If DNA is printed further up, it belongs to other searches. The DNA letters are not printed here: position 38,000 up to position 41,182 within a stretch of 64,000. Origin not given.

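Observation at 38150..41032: DmsA-like molybdoenzyme fused to a degenerate receiver domain, with a fossil Tat leader between the two halves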

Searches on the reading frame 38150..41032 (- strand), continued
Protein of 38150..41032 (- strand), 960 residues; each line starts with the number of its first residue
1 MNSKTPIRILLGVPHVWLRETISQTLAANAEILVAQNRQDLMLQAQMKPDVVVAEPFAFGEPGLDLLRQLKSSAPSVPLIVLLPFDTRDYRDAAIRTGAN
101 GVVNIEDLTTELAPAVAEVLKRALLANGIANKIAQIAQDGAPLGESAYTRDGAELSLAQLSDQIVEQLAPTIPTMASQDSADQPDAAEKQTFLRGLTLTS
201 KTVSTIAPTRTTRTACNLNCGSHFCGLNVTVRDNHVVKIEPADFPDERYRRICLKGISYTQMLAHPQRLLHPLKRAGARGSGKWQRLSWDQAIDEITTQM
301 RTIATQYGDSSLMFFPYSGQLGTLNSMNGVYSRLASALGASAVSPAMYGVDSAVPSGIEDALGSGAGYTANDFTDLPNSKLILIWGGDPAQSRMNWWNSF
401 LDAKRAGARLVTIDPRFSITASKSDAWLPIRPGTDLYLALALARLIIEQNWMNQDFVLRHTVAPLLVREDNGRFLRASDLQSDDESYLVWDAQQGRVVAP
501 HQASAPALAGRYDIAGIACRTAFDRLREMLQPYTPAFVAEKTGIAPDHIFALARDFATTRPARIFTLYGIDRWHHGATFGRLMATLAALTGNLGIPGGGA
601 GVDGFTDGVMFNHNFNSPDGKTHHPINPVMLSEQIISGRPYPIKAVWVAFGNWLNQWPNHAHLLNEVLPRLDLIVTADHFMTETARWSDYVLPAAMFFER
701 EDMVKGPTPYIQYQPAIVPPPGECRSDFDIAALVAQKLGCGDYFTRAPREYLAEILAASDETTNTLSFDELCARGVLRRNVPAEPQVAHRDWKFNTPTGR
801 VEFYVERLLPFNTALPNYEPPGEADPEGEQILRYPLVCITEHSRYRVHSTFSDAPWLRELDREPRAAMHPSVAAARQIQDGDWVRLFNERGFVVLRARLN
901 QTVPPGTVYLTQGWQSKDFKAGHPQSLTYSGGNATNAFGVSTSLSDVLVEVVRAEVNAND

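Call 11: search_solved_structures(query=window:38150-41032:-, max_evalue=0.00001, show_alignments=3)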
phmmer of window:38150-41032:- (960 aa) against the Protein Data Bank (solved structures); distinct sequences matched with E-value up to 0.00001: 54.
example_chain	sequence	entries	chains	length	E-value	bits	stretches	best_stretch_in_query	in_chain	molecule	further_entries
5e7o_A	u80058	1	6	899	6e-63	216.5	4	223-501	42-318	DMSO reductase family type II enzyme, molybdopterin subunit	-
4ydd_A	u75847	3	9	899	6.1e-63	216.4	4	223-501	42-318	DMSO reductase family type II enzyme, molybdopterin subunit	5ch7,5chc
7qv7_S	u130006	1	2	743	5.4e-50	173.6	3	215-462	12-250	Hydrogen dependent carbon dioxide reductase subunit FdhF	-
2e7z_A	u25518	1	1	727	3.7e-49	170.8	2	244-458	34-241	Acetylene hydratase Ahy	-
2ivf_A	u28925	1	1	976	4.6e-49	170.5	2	252-610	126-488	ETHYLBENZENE DEHYDROGENASE ALPHA-SUBUNIT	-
7l5i_A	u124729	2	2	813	5.6e-47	163.6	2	641-915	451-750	Trimethylamine-N-oxide reductase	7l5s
2vpw_A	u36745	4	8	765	2.6e-46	161.4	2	224-462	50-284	THIOSULFATE REDUCTASE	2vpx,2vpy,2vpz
9vap_A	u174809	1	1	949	2.4e-45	158.2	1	200-460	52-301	Formate dehydrogenase molybdopterin-binding subunit FdhA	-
9t1s_L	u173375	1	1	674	5.9e-41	143.7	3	219-461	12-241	formate dehydrogenase (coenzyme F420)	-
9wxb_B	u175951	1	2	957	5.6e-39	137.1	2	643-911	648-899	Formate dehydrogenase alpha subunit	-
1eu1_A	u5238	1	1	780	1.4e-38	135.8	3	643-915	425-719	DIMETHYL SULFOXIDE REDUCTASE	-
1aa6_A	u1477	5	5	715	1.6e-38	135.6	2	220-461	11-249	FORMATE DEHYDROGENASE H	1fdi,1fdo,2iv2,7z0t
7bkb_D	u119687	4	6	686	1.8e-38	135.5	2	215-457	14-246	Formate dehydrogenase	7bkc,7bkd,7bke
9h4t_A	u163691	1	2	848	2.9e-37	131.5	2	662-937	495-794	Trimethylamine-N-oxide reductase 1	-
6tg9_A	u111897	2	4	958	3.1e-37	131.4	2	532-911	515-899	Formate dehydrogenase subunit alpha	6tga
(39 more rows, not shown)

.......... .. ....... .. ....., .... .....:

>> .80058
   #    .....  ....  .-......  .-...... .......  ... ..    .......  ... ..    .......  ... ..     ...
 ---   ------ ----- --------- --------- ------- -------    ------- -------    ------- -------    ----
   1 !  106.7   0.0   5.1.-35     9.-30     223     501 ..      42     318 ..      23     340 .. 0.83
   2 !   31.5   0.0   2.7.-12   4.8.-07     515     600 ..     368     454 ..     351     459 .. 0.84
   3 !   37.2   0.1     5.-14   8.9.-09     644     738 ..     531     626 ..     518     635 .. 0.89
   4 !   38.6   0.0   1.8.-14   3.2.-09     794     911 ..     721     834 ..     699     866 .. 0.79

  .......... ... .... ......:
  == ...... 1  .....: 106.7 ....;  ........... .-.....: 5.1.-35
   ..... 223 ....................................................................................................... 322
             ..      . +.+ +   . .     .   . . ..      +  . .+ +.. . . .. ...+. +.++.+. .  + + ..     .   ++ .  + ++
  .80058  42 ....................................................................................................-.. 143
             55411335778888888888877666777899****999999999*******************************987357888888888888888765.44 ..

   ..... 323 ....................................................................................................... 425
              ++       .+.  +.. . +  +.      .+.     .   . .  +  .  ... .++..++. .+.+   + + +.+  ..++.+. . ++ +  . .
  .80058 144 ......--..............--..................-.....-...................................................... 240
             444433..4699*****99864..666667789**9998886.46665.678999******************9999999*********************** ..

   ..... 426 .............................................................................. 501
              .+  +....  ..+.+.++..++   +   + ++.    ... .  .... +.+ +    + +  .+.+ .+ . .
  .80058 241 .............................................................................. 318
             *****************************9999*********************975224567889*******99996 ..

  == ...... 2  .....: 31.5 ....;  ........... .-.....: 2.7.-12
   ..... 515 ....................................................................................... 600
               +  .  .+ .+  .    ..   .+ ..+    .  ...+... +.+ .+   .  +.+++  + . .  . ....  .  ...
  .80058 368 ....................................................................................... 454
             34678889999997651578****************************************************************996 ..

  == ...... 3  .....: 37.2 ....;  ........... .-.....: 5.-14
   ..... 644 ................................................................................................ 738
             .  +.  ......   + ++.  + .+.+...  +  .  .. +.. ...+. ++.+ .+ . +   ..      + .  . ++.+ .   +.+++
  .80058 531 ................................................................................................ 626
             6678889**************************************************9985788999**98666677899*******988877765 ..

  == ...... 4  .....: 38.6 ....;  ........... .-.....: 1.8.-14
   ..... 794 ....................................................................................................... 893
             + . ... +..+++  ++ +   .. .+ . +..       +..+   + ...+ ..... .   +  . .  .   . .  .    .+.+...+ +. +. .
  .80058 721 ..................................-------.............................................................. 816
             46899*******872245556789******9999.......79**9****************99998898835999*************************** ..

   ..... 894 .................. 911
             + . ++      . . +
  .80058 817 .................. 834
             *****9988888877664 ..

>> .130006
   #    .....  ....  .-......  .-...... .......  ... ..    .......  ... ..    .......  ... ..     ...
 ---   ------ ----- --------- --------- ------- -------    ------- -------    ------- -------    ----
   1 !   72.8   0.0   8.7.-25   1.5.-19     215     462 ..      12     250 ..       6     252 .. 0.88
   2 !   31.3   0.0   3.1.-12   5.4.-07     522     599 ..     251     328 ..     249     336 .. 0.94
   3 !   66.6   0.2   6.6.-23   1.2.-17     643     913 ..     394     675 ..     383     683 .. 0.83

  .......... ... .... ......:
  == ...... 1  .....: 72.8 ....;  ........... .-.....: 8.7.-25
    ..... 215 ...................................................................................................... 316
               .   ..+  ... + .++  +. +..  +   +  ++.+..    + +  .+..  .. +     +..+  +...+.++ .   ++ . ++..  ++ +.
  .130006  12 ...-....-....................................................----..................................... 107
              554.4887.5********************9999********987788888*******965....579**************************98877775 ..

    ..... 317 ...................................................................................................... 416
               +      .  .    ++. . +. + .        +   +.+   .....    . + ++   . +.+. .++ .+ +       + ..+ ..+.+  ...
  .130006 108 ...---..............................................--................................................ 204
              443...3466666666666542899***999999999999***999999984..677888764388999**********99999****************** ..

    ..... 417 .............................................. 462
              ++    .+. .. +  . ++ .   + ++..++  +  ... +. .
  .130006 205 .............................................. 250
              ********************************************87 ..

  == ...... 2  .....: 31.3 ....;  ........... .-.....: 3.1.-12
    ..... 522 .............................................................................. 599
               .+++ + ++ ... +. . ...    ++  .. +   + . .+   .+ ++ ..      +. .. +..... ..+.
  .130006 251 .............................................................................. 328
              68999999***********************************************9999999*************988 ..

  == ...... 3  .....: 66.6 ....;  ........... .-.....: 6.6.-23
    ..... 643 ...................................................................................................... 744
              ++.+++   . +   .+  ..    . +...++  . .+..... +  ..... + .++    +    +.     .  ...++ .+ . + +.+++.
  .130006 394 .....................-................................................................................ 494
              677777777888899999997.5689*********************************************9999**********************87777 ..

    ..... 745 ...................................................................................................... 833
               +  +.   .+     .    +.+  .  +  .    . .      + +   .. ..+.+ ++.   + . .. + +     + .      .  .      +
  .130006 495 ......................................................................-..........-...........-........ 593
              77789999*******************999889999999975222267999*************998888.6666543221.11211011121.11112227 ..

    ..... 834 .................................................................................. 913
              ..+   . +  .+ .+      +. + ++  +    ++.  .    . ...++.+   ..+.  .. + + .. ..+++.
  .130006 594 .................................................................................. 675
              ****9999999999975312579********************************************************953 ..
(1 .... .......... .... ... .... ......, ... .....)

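Call 19: find_encoding_contigs(protein=P0051, flank=10000, max_places=2)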
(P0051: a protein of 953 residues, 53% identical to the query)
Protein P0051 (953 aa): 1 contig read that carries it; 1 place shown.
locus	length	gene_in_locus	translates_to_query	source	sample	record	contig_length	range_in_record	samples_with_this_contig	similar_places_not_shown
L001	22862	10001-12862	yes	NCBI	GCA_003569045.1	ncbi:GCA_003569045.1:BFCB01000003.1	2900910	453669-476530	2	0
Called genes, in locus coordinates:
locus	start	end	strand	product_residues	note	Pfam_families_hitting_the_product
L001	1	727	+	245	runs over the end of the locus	PF00753:Lactamase_B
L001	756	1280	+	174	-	PF00694:Aconitase_C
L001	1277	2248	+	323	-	PF00180:Iso_dh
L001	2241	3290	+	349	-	PF01546:Peptidase_M20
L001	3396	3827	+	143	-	PF01741:MscL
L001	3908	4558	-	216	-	PF01325:Fe_dep_repress, PF12802:MarR_2 (weak), PF02742:Fe_dep_repr_C, PF04023:FeoA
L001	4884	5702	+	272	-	PF06276:FhuF, PF11575:FhuF_C (weak)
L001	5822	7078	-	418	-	PF00266:Aminotran_5, PF00155:Aminotran_1_2, PF01053:Cys_Met_Meta_PP, PF01041:DegT_DnrJ_EryC1 (faint), PF00266:Aminotran_5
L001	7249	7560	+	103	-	-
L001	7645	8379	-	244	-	PF00106:adh_short, PF08659:KR, PF13561:adh_short_C2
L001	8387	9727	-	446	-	PF01565:FAD_binding_4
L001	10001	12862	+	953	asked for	PF04879:Molybdop_Fe4S4, PF00384:Molybdopterin, PF01568:Molydop_binding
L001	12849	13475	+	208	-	PF12797:Fer4_2 (faint), PF13187:Fer4_9 (faint), PF13534:Fer4_17 (faint), PF13237:Fer4_10 (weak), PF13247:Fer4_11, PF12837:Fer4_6 (weak), PF13237:Fer4_10 (weak), PF13247:Fer4_11, +4 more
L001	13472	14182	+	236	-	PF02613:Nitrate_red_del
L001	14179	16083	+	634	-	PF01590:GAF, PF13185:GAF_2, PF13492:GAF_3, PF07730:HisKA_3, PF13581:HATPase_c_2 (weak), PF02518:HATPase_c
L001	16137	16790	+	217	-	PF00072:Response_reg, PF13384:HTH_23 (faint), PF00196:GerE, PF08281:Sigma70_r4_2 (weak)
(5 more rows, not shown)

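Call 20: find_encoding_contigs(protein=P0017, flank=10000, max_places=2)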
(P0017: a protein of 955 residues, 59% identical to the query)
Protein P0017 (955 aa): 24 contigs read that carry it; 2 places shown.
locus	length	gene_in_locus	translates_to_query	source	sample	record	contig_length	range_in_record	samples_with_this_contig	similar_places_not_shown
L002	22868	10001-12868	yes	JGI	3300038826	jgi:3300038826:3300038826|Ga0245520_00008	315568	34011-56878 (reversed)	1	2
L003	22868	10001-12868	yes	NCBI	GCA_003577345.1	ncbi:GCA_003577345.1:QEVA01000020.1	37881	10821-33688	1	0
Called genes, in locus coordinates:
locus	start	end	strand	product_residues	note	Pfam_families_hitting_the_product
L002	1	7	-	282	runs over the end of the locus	PF00561:Abhydrolase_1, PF12146:Hydrolase_4, PF12697:Abhydrolase_6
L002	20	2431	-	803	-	PF00933:Glyco_hydro_3, PF01915:Glyco_hydro_3_C, PF14310:Fn3-like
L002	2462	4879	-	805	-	PF00933:Glyco_hydro_3, PF01915:Glyco_hydro_3_C, PF14310:Fn3-like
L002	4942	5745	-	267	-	PF01569:PAP2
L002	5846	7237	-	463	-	PF07690:MFS_1, PF13347:MFS_2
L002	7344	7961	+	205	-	PF00440:TetR_N, PF13977:TetR_C_6 (weak)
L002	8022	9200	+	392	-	PF00672:HAMP, PF07730:HisKA_3, PF02518:HATPase_c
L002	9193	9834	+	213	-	PF00072:Response_reg, PF08281:Sigma70_r4_2, PF00196:GerE, PF04545:Sigma70_r4 (weak)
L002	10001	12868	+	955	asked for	PF04879:Molybdop_Fe4S4 (weak), PF00384:Molybdopterin, PF01568:Molydop_binding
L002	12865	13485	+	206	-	PF00037:Fer4 (faint), PF12797:Fer4_2 (faint), PF12837:Fer4_6 (faint), PF13237:Fer4_10 (faint), PF13534:Fer4_17 (faint), PF12838:Fer4_7 (faint), PF13187:Fer4_9 (faint), PF13247:Fer4_11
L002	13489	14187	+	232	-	PF02613:Nitrate_red_del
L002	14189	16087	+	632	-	PF01590:GAF, PF13185:GAF_2, PF13492:GAF_3, PF07730:HisKA_3, PF02518:HATPase_c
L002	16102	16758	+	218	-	PF00072:Response_reg, PF00196:GerE, PF08281:Sigma70_r4_2 (weak)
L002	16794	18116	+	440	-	PF04055:Radical_SAM, PF13353:Fer4_12 (weak)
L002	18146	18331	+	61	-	PF02416:TatA_B_E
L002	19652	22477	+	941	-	PF10518:TAT_signal (weak), PF00384:Molybdopterin, PF01568:Molydop_binding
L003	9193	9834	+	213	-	PF00072:Response_reg, PF08281:Sigma70_r4_2, PF00196:GerE, PF04545:Sigma70_r4 (weak)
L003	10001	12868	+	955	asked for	PF04879:Molybdop_Fe4S4 (weak), PF00384:Molybdopterin, PF01568:Molydop_binding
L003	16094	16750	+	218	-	PF00072:Response_reg, PF00196:GerE, PF08281:Sigma70_r4_2 (weak)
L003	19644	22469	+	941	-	PF10518:TAT_signal (weak), PF00384:Molybdopterin, PF01568:Molydop_binding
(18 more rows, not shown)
